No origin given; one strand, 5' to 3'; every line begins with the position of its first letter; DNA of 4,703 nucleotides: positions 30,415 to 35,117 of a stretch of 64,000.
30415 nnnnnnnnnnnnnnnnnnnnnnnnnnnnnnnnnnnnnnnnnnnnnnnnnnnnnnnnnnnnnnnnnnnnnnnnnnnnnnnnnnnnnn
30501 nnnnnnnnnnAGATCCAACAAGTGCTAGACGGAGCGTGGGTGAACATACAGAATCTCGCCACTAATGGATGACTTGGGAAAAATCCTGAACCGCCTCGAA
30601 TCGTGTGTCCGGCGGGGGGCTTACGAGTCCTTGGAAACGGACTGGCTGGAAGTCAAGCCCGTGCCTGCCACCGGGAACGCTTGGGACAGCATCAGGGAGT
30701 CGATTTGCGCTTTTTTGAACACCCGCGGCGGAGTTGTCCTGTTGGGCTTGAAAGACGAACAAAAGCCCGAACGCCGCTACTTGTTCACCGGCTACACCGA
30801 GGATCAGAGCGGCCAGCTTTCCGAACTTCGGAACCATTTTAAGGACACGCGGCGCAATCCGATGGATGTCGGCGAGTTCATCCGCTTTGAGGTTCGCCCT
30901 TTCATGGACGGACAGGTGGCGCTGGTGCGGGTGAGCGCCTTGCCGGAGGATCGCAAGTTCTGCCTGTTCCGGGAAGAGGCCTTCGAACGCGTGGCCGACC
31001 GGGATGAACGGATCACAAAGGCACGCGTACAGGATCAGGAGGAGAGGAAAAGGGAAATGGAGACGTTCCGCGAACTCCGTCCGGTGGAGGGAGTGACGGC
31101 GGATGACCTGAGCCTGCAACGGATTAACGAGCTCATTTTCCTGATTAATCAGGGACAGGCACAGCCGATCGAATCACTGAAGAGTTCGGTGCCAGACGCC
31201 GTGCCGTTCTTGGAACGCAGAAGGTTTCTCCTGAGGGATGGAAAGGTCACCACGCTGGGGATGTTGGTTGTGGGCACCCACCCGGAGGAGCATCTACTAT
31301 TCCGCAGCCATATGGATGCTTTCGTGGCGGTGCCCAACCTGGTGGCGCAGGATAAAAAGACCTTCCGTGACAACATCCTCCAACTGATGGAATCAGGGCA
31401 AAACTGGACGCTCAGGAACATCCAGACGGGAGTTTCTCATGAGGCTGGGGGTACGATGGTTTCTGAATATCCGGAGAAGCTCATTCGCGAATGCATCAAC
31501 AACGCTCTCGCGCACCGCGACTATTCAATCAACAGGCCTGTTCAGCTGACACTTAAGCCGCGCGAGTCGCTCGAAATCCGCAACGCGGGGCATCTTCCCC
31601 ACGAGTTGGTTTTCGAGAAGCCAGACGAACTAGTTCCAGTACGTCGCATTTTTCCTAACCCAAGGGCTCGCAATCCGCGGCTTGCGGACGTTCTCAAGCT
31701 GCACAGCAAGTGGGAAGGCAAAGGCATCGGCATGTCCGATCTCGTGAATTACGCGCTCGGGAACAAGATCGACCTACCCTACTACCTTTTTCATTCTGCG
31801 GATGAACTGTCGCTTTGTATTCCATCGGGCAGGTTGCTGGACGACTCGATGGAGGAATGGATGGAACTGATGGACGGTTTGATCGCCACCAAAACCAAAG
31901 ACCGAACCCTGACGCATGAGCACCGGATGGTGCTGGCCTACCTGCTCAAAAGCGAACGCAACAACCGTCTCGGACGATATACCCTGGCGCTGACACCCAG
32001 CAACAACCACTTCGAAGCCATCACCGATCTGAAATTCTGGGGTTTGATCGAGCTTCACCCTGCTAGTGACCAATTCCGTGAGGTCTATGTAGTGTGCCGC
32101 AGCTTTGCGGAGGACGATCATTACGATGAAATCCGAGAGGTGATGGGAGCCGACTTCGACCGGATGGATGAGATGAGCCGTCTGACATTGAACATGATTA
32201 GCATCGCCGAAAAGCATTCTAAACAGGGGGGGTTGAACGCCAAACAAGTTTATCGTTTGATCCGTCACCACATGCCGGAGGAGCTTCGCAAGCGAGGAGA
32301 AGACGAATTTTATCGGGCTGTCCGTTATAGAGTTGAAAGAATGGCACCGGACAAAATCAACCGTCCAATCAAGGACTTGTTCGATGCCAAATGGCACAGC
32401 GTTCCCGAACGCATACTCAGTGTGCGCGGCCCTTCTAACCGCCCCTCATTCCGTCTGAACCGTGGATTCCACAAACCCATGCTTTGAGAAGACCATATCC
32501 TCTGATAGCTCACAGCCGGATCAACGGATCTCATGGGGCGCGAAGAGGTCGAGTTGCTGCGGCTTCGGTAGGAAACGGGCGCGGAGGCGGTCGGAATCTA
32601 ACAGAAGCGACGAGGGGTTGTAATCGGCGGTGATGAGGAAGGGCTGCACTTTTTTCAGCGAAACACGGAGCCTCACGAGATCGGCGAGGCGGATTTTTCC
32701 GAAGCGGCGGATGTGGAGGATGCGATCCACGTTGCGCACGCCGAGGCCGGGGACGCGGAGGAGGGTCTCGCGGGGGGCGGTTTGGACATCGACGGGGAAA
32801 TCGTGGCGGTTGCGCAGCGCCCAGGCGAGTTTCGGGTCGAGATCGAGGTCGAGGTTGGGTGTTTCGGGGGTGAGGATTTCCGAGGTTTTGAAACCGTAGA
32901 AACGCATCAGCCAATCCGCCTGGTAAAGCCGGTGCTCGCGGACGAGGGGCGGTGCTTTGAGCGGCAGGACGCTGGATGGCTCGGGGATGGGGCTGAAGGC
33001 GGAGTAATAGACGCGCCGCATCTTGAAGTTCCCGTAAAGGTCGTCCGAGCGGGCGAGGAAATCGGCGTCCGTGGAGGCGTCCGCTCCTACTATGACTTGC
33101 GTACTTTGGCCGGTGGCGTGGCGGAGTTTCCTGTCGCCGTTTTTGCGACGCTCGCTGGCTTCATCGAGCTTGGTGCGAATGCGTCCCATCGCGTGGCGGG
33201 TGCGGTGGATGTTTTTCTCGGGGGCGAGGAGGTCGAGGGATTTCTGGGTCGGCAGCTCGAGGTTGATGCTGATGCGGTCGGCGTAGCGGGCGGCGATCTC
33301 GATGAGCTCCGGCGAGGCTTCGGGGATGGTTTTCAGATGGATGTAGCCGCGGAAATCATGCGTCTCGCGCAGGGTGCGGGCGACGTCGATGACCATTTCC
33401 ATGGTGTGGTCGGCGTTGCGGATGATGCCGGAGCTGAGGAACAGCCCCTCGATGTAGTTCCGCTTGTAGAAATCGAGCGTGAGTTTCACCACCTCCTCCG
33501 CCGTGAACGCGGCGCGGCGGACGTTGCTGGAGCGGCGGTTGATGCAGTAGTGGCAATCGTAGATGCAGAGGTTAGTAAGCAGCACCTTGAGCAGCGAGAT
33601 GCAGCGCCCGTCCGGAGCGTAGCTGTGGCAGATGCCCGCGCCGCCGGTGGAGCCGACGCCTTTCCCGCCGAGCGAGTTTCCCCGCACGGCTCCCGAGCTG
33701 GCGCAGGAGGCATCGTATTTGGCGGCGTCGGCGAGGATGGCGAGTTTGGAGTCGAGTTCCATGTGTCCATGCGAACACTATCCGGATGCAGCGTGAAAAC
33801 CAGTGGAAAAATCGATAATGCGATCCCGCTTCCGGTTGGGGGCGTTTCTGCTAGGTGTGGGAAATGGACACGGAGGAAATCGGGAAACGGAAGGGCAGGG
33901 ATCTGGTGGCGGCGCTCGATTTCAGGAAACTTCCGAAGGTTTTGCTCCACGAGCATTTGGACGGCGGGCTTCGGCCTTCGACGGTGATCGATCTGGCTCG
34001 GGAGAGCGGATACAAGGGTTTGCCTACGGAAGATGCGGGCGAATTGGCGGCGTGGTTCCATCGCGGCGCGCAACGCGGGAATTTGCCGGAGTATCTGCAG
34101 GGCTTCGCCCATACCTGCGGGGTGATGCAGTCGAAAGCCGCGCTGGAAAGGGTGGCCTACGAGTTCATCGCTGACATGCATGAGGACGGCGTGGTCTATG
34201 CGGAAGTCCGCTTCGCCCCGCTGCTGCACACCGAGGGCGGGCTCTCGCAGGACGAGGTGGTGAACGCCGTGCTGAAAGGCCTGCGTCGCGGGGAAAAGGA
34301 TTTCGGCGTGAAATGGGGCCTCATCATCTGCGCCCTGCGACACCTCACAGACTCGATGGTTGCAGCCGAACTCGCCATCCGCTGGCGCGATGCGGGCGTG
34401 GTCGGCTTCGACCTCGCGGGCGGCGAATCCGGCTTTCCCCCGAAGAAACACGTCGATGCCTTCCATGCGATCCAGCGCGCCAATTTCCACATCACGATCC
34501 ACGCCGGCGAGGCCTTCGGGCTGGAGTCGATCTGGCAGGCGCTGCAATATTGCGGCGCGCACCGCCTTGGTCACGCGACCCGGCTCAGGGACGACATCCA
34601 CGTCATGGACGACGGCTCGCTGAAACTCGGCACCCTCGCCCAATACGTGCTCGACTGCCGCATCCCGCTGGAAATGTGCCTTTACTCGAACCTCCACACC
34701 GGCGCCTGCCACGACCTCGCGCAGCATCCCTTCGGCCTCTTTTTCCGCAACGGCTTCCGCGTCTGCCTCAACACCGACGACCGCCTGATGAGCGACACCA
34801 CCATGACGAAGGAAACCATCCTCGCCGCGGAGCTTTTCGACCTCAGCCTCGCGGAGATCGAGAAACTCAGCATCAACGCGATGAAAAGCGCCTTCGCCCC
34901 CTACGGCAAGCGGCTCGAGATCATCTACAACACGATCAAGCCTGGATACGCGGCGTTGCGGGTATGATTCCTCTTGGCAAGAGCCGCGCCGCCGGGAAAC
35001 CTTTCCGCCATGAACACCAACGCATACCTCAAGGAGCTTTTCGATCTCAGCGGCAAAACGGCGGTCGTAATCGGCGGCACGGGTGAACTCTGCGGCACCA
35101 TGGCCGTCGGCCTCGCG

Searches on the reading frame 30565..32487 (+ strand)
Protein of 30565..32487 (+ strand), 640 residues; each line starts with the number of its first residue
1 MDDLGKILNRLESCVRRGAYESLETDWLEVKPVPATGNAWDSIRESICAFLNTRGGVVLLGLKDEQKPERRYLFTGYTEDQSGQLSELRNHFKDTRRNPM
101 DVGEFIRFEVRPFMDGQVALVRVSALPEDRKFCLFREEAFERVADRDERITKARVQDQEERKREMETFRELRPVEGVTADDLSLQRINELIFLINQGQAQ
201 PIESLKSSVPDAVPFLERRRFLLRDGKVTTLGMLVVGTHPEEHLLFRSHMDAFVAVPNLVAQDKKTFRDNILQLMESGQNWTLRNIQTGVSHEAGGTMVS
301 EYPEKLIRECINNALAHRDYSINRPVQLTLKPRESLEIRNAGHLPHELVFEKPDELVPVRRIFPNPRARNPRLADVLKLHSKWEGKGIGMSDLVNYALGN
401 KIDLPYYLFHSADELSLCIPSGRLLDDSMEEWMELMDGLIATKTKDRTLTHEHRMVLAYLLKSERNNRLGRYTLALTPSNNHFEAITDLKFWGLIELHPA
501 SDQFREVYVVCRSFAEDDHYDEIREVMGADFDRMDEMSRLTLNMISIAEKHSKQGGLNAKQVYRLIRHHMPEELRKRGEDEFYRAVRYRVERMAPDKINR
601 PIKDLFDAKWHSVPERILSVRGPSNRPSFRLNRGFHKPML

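Call 17: search_protein_families(library=pfam, proteins=[window:30565-32487:+], max_evalue=0.001)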
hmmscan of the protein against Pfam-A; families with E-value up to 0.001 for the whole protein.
window:30565-32487:+ (640 aa): 1 family
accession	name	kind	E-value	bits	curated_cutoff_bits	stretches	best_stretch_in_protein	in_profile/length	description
PF04326.19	SLFN_AlbA_2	-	4.7e-10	40.5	25.3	1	24-150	1-117/118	Schlafen, AlbA_2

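Call 109: search_protein_families(library=padloc, proteins=[window:30565-32487:+], max_evalue=0.001)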
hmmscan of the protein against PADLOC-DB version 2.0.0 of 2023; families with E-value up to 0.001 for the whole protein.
window:30565-32487:+ (640 aa): 3 families
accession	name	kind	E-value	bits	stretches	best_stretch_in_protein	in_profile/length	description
PDLC02402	Aga_SIR2-PNTD1-PNTD2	-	9e-09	32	1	170-400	312-542/876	Class I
PDLC02418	Aga_SIR2-Kinase-PNTD1-PNTD2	-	5.1e-07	26.3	1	298-403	316-423/756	Class I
PDLC02394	pAgo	-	6.5e-07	25.4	1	297-385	310-395/1121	-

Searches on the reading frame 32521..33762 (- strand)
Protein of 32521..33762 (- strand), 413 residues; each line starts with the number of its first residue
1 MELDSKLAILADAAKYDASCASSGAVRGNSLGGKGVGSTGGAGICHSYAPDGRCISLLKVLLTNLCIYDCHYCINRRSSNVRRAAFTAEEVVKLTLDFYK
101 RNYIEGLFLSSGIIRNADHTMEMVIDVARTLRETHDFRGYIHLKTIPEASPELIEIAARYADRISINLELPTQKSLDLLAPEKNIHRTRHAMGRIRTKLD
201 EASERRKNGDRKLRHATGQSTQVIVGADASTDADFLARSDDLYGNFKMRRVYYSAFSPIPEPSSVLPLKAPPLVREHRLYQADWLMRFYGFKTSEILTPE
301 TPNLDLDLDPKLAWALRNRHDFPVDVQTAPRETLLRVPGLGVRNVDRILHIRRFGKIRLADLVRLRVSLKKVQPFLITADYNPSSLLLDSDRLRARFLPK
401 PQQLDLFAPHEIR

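Call 109: search_protein_families(library=padloc, proteins=[window:32521-33762:-], max_evalue=0.001)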
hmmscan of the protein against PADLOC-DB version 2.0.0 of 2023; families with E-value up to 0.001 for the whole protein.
window:32521-33762:- (413 aa): 0 families

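Call 114: search_protein_families(library=pfam, proteins=[window:32521-33762:-], max_evalue=0.001)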
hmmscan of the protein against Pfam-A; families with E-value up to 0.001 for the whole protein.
window:32521-33762:- (413 aa): 1 family
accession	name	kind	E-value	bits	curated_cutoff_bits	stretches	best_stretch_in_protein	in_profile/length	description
PF04055.27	Radical_SAM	-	2e-09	38.2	29.5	1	61-195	2-136/166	Radical SAM superfamily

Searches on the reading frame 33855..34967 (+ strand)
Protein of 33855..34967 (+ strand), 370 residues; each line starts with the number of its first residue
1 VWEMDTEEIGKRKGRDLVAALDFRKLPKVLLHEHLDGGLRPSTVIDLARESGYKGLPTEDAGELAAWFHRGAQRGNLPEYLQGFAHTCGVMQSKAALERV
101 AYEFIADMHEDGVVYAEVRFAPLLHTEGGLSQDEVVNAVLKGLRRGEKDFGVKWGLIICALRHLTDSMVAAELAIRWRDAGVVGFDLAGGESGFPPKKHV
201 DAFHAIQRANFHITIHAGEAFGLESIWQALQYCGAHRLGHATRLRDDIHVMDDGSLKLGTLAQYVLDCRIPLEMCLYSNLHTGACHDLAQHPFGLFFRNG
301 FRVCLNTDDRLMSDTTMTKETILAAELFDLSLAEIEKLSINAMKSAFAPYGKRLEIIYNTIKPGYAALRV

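Call 17: search_protein_families(library=pfam, proteins=[window:33855-34967:+], max_evalue=0.001)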
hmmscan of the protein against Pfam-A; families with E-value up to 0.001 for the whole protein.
window:33855-34967:+ (370 aa): 1 family
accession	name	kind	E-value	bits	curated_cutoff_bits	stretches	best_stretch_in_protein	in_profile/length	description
PF00962.28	A_deaminase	-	6e-96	321.8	27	1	27-358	1-325/330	Adenosine deaminase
